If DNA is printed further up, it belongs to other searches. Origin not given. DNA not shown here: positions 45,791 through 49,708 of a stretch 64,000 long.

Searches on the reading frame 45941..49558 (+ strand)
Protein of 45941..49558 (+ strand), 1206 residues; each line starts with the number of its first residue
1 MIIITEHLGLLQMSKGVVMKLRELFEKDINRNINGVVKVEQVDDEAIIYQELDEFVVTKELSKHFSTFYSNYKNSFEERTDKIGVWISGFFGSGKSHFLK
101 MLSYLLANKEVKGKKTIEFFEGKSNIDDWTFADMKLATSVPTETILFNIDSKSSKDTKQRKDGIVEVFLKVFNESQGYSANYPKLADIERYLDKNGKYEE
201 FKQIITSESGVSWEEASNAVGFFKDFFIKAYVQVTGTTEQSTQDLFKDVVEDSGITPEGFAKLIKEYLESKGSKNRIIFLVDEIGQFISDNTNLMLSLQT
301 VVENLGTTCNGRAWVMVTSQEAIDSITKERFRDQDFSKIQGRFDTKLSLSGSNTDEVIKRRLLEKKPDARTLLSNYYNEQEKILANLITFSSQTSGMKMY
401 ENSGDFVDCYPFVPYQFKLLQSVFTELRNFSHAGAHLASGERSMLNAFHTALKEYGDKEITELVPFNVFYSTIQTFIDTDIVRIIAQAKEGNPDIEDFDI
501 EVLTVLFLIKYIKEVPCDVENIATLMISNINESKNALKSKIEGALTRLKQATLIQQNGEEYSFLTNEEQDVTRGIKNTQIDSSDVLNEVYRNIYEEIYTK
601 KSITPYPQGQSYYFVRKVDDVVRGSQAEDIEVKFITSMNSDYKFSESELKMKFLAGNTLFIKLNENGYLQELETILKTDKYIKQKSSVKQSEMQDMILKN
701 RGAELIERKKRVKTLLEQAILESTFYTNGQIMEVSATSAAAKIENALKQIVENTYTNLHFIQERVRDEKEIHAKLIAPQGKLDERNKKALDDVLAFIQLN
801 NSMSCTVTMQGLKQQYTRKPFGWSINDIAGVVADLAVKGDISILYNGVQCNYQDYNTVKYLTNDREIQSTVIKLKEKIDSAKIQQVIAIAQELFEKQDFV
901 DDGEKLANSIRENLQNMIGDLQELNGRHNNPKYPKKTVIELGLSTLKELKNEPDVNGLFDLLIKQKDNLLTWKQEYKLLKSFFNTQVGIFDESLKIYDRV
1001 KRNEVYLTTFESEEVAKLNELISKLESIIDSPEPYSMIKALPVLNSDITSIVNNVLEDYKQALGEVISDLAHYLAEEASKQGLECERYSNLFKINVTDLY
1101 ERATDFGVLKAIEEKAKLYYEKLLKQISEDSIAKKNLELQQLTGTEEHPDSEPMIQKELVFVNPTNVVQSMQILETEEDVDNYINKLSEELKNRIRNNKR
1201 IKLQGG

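Call 4: search_protein_families(library=pfam, proteins=[window:45941-49558:+], max_evalue=1)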
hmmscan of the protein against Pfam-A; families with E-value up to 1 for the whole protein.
window:45941-49558:+ (1206 aa): 4 families
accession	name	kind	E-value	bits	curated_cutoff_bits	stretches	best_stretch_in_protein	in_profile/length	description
PF25796.1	BREX_BrxC_4th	-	4.4e-41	140.7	27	1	578-749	1-172/173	BREX ATP-binding protein BrxC 4th domain with six-stranded beta sheet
PF25792.1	BREX_BrxC_helical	-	1.2e-25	90.7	27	1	882-1003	1-122/123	BREX ATP-binding protein BrxC alpha helical domain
PF25791.1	BREX_BrxC_wHTH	-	1.4e-22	80.4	27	1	776-875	26-125/126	BREX ATP-binding protein BrxC winged helix-turn-helix domain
PF25199.1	nSTAND_NTPase5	-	0.01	16.1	34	1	76-132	35-88/145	Novel STAND NTPase 5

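Call 5: search_protein_families(library=padloc, proteins=[window:45941-49558:+], max_evalue=1)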
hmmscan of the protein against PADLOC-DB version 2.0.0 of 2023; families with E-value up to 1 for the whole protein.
window:45941-49558:+ (1206 aa): 14 families
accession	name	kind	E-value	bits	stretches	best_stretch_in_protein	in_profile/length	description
PDLC02471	BrxC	-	0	1239.1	1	19-1204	1-1190/1190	BrxC-PglY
PDLC02479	BrxC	-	5.2e-251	834.4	1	19-1203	1-1172/1172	BrxC-PglY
PDLC02491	BrxC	-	2.2e-171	569.9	1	17-787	3-789/794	BrxC-PglY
PDLC02476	BrxC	-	6.7e-73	243.9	1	21-581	6-564/1180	BrxC-PglY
PDLC02484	BrxC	-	1.2e-66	223.5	1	20-987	4-992/1186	BrxC-PglY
PDLC02483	BrxC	-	1.9e-58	196.4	1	19-858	3-868/1212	BrxC-PglY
PDLC02489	BrxC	-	2.7e-56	189.3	1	19-1201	1-1143/1146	BrxC-PglY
PDLC02493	BrxC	-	2e-43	146.8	1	19-757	2-733/1215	BrxC-PglY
PDLC02486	BrxC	-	1.1e-35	120.8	1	19-801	1-799/1207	BrxC-PglY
PDLC02474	BrxC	-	3.6e-32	109.4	1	25-602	7-609/1223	BrxC-PglY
PDLC02488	BrxC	-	7.7e-16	55.2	2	48-110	31-92/1240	BrxC-PglY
PDLC02492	BrxC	-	2.2e-13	48.3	1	831-1201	4-374/377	BrxC-PglY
PDLC04140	mad8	-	6.5e-06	23.9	1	86-291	31-207/314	mads_8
PDLC02481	BrxC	-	3.3e-05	20.1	1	43-110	24-90/1192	BrxC-PglY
